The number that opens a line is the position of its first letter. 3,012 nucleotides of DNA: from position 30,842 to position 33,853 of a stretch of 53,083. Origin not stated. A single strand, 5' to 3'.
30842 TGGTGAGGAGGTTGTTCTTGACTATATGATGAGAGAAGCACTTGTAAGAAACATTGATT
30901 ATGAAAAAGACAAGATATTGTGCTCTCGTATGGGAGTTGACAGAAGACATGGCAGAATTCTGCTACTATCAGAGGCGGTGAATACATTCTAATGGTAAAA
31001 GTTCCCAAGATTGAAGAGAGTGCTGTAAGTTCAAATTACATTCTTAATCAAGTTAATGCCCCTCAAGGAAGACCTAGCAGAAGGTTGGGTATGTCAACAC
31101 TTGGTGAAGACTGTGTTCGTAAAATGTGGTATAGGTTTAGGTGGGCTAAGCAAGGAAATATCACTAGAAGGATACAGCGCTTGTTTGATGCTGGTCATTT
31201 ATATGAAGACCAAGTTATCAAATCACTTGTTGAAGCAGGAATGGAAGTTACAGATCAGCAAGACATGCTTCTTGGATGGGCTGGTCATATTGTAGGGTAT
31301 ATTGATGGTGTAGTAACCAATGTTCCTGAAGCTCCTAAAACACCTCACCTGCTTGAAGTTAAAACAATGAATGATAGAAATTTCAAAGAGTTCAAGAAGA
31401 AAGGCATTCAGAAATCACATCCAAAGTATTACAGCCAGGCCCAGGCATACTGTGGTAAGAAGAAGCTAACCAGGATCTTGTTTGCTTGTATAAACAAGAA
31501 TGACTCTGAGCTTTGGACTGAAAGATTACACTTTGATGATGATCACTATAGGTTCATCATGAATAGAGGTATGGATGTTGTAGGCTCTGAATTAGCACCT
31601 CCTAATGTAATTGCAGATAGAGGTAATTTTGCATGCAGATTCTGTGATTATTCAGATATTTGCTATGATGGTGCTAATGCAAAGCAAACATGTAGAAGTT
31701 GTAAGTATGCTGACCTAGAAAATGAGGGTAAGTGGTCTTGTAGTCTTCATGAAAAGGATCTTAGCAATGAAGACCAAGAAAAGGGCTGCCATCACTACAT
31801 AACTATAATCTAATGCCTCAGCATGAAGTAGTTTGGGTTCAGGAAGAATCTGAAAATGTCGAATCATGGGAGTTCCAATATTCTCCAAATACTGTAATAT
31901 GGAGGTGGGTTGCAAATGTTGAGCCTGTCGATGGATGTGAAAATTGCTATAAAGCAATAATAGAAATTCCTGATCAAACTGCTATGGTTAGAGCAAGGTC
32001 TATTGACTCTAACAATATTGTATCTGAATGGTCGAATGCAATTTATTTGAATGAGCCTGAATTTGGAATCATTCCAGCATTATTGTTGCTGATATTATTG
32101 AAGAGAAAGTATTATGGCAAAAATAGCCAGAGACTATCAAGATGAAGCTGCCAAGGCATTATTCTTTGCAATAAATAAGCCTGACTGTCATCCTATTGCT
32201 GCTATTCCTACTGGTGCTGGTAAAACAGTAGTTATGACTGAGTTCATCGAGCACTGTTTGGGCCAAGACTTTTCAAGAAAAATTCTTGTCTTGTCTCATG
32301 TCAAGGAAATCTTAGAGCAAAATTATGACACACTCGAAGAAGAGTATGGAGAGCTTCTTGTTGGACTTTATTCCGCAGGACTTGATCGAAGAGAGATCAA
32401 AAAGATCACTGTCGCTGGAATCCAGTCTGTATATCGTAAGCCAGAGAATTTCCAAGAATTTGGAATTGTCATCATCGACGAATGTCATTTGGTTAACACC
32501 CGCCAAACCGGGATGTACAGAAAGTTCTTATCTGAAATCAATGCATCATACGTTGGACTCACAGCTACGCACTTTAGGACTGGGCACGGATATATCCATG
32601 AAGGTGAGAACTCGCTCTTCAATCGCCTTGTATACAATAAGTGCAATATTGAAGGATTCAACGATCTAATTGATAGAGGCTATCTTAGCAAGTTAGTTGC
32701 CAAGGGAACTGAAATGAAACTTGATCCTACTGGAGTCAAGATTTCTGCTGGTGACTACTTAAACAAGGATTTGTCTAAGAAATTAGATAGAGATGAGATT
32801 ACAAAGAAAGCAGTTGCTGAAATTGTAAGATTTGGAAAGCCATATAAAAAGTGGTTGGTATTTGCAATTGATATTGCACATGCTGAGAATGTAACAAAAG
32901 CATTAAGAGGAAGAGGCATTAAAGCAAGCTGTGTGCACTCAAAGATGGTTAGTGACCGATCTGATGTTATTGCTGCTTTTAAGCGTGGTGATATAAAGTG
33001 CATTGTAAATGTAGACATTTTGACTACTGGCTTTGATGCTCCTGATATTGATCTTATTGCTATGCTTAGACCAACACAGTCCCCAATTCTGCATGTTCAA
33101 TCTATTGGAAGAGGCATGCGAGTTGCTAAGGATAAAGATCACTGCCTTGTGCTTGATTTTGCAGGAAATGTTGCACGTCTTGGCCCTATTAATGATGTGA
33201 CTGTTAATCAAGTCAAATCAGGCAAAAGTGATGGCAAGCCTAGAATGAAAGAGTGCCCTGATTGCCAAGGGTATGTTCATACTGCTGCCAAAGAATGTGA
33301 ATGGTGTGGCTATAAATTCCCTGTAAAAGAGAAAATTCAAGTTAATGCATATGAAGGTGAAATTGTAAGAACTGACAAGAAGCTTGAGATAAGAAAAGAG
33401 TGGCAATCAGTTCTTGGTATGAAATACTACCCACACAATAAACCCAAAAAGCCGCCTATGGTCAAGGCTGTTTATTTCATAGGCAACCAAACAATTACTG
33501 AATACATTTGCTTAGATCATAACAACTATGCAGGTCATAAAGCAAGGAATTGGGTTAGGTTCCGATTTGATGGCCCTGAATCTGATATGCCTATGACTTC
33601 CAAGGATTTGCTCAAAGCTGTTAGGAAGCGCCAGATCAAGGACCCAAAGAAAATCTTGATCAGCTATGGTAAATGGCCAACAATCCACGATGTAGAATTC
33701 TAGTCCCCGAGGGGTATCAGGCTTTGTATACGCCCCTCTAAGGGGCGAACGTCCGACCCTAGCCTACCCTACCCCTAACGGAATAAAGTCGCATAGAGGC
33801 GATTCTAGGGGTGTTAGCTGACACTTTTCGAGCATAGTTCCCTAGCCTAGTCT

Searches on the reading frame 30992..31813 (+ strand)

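Call 42: search_protein_families(library=pfam, max_evalue=0.01, proteins=[window:30992-31813:+])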
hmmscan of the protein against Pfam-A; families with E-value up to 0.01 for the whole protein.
window:30992-31813:+ (273 aa): 0 families

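Call 43: search_protein_families(library=phrogs, max_evalue=0.001, proteins=[window:30992-31813:+])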
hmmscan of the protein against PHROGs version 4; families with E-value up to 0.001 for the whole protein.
window:30992-31813:+ (273 aa): 3 families
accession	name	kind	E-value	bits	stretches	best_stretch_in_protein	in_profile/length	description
phrog_1990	-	DNA, RNA and nucleotide metabolism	1e-77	262.4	1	22-271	28-283/290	Cas4-domain exonuclease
phrog_1706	-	DNA, RNA and nucleotide metabolism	4e-11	43.9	1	27-234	45-252/293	CRISPR/Cas system associated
phrog_434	-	DNA, RNA and nucleotide metabolism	3.4e-07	30.8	1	62-192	103-228/372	RecE-like recombination exonuclease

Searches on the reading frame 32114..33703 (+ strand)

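Call 10: search_protein_families(library=phrogs, proteins=[window:32114-33703:+])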
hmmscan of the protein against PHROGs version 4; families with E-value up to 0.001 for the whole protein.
window:32114-33703:+ (529 aa): 10 families
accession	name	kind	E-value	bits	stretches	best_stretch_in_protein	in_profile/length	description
phrog_16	-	DNA, RNA and nucleotide metabolism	1.5e-92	312.3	1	5-496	273-738/986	DNA helicase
phrog_9690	-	DNA, RNA and nucleotide metabolism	6.2e-16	59.3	1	93-354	16-273/306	DNA helicase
phrog_16694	-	unknown function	8.5e-15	54.8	1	4-363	274-688/1010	-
phrog_16259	-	DNA, RNA and nucleotide metabolism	8.3e-13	49.3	1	28-130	136-239/330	DNA helicase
phrog_62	-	DNA, RNA and nucleotide metabolism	2.9e-09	35.9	1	5-152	697-848/1881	DNA helicase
phrog_3830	-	unknown function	2.3e-07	30.4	1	280-356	624-700/1032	-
phrog_27849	-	unknown function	8e-06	25.3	1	236-335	438-543/664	-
phrog_11902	-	unknown function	0.0002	20.6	1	297-352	507-562/1000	-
phrog_2488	-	DNA, RNA and nucleotide metabolism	0.00028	20.8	0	4-43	19-57/579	DNA helicase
phrog_32711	-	unknown function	0.00063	18.8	0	253-341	353-443/956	-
